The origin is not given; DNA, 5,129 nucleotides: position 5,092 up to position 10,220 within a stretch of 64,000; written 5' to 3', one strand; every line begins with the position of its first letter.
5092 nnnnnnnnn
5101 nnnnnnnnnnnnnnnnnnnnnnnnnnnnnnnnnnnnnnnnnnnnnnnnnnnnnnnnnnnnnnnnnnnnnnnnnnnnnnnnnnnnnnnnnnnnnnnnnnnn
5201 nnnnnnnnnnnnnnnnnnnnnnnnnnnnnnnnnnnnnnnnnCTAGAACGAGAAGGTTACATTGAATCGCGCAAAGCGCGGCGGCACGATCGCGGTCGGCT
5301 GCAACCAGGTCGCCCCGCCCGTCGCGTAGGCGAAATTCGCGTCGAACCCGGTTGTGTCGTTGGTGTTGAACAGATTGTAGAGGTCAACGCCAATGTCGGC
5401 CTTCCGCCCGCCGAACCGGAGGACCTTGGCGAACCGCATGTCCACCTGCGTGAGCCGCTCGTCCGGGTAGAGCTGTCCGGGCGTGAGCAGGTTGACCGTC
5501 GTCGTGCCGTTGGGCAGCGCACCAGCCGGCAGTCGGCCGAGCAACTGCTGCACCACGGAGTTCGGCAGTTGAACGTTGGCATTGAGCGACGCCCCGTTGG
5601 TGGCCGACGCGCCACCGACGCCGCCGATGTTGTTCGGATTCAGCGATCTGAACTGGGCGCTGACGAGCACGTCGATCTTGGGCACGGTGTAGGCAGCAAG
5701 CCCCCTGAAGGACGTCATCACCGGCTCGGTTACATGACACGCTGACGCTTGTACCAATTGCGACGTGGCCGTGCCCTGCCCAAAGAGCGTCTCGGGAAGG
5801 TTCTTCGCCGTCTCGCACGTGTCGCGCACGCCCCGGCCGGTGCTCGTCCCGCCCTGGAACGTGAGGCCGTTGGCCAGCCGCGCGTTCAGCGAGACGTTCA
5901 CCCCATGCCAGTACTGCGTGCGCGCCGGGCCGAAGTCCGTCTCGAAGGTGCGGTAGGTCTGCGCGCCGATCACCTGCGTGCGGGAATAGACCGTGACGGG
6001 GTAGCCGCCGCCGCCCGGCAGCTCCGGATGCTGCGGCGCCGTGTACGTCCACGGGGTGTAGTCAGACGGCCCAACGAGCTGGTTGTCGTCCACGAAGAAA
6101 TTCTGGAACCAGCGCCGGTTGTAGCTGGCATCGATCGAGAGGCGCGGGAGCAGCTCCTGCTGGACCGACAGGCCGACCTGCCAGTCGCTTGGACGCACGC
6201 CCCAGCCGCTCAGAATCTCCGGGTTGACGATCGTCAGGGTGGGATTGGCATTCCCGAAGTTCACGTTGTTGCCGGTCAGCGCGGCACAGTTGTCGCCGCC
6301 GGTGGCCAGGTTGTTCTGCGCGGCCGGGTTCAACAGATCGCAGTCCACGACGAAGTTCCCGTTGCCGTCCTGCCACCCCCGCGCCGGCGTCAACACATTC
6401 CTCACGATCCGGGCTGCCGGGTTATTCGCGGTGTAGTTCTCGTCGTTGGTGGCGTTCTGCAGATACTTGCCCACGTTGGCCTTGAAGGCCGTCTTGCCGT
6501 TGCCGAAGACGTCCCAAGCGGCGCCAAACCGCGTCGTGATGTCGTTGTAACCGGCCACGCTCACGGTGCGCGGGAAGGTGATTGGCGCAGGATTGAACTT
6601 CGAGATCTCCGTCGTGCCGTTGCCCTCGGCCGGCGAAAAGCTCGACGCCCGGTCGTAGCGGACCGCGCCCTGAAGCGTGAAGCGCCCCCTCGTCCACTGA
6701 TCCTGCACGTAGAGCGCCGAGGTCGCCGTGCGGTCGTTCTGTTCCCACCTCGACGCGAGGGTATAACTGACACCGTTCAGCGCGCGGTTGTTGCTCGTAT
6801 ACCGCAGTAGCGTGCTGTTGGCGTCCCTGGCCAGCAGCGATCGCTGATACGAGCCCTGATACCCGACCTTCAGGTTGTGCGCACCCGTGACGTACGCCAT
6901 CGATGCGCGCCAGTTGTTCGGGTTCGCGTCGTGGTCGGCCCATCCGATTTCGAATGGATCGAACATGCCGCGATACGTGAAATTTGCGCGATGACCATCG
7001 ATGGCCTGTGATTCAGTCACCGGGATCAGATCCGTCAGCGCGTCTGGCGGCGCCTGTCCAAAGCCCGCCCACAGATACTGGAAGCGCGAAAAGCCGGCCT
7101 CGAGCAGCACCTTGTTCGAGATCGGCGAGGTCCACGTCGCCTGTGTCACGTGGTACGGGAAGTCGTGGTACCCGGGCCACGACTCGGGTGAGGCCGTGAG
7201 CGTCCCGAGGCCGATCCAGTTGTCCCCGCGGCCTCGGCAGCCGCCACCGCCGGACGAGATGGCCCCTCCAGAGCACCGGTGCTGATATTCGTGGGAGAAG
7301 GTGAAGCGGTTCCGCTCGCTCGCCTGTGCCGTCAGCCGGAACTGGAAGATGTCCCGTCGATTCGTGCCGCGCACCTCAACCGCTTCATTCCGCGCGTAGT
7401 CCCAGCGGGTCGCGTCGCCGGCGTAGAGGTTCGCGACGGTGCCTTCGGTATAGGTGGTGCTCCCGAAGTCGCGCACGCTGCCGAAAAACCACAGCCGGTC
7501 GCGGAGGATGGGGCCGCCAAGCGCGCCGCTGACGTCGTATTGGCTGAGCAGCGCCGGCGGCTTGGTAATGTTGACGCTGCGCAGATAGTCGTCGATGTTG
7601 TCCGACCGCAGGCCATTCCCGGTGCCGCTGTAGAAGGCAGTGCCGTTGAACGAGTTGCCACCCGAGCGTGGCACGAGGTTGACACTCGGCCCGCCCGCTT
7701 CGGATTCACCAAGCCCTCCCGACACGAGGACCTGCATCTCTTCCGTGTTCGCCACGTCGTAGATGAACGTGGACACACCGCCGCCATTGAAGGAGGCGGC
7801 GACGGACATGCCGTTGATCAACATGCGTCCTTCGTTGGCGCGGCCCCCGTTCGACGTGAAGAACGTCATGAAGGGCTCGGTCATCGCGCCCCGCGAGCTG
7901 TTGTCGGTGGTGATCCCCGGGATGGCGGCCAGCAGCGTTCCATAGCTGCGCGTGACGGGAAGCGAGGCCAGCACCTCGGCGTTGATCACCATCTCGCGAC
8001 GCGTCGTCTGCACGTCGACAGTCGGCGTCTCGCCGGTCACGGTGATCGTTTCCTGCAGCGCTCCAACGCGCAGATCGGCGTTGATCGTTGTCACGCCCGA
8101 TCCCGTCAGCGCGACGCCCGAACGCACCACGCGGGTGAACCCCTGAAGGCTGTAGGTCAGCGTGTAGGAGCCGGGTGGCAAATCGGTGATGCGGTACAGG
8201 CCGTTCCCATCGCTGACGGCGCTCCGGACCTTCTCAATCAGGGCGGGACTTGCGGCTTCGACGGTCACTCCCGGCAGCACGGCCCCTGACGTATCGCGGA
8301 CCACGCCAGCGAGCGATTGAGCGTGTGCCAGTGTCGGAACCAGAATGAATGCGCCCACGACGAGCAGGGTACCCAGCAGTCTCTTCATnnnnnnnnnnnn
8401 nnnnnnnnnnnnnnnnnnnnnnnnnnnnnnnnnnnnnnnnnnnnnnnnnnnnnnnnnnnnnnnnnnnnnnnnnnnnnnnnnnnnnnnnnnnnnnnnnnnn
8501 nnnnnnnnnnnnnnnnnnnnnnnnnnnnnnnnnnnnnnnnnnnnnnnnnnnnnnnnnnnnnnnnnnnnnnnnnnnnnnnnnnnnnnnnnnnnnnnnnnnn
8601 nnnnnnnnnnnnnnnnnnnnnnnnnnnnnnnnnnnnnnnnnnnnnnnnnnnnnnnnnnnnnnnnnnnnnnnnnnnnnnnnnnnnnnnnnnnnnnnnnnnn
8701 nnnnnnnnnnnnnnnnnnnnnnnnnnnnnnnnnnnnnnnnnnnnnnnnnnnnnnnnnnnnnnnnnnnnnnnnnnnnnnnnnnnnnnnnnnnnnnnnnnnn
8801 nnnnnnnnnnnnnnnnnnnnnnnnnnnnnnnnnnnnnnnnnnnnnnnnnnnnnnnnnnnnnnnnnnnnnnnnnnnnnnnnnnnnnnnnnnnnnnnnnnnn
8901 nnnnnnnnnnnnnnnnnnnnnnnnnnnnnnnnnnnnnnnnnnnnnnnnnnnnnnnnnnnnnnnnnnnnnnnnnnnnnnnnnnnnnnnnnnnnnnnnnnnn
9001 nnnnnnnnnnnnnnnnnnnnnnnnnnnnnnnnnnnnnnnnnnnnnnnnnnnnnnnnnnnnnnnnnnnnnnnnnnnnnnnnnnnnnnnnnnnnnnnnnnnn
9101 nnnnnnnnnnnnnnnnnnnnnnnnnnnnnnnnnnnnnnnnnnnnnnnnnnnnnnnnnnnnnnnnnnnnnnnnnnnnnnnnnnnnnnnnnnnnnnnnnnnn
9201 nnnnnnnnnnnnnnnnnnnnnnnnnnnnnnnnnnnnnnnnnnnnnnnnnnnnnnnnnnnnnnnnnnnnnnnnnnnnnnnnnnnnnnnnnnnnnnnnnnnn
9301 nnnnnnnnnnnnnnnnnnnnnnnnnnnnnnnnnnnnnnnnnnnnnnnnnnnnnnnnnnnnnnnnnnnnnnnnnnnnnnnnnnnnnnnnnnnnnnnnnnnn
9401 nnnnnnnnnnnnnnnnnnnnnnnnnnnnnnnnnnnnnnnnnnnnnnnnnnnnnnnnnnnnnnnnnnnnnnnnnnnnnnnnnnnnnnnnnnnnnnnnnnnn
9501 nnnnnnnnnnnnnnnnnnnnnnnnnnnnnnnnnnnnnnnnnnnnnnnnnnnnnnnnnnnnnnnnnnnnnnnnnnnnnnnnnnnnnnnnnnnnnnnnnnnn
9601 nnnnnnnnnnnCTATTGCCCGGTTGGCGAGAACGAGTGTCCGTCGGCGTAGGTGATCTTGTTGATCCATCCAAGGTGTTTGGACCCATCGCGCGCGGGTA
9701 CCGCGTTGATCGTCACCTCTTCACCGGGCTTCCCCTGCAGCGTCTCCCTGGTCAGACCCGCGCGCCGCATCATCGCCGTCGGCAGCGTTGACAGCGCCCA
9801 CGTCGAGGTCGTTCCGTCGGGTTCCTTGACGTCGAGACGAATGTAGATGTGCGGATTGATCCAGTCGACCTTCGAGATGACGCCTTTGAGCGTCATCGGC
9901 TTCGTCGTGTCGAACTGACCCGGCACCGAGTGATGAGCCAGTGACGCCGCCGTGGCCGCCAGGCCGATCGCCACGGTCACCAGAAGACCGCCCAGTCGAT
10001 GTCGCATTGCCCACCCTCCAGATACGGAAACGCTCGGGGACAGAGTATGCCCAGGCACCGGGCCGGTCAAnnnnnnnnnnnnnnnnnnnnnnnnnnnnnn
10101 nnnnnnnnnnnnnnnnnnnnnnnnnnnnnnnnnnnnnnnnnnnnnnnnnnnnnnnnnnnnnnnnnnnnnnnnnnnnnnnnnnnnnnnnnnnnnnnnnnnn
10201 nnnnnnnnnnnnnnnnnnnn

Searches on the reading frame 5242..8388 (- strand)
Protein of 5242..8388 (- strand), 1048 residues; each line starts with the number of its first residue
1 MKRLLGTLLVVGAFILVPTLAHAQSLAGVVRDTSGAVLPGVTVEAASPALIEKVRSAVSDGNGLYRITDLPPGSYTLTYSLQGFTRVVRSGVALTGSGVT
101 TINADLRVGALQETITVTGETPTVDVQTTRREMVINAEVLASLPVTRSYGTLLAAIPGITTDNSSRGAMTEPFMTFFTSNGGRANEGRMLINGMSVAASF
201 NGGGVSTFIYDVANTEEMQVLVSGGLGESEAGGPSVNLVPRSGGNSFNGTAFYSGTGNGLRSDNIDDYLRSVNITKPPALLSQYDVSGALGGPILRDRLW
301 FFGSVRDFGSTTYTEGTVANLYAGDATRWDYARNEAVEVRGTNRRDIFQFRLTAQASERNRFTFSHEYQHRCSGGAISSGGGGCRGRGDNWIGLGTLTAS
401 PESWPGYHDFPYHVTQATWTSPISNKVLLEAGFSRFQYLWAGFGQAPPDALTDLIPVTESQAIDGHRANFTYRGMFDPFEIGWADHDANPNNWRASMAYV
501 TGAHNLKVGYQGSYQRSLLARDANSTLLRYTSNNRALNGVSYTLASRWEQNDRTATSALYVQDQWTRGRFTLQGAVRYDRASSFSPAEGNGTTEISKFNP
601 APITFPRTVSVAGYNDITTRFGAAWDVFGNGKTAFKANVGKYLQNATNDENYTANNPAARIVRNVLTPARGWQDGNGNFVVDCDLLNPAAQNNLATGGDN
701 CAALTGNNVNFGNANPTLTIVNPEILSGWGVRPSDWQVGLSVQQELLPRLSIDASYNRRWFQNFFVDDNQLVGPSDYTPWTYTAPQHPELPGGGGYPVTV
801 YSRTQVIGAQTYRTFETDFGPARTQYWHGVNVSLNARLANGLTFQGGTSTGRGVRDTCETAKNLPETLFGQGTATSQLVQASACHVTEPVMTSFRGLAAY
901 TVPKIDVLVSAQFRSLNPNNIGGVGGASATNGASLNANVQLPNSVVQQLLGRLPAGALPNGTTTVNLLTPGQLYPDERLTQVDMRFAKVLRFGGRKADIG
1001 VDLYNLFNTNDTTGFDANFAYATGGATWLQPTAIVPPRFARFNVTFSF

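Call 23: search_protein_families(library=pfam, proteins=[window:5242-8388:-])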
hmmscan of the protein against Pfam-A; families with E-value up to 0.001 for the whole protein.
window:5242-8388:- (1048 aa): 2 families
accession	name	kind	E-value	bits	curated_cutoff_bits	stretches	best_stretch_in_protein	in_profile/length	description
PF13620.12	CarboxypepD_reg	-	7.7e-17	61.9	32.3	1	25-106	1-81/82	Carboxypeptidase regulatory-like domain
PF13715.12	CarbopepD_reg_2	-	4.6e-06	27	32.2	1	27-89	2-60/88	CarboxypepD_reg-like domain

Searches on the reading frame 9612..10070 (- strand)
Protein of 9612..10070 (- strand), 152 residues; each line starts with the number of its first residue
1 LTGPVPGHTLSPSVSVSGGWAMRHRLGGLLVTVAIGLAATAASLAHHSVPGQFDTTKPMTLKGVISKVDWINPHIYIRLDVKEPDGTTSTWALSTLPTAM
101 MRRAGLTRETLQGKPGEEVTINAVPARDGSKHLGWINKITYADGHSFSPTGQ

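Call 23: search_protein_families(library=pfam, proteins=[window:9612-10070:-])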
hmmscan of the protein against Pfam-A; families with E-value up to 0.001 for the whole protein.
window:9612-10070:- (152 aa): 1 family
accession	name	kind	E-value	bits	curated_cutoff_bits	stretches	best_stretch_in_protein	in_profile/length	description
PF19649.4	DUF6152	-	2e-26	92.3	27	1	38-132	4-95/98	Family of unknown function (DUF6152)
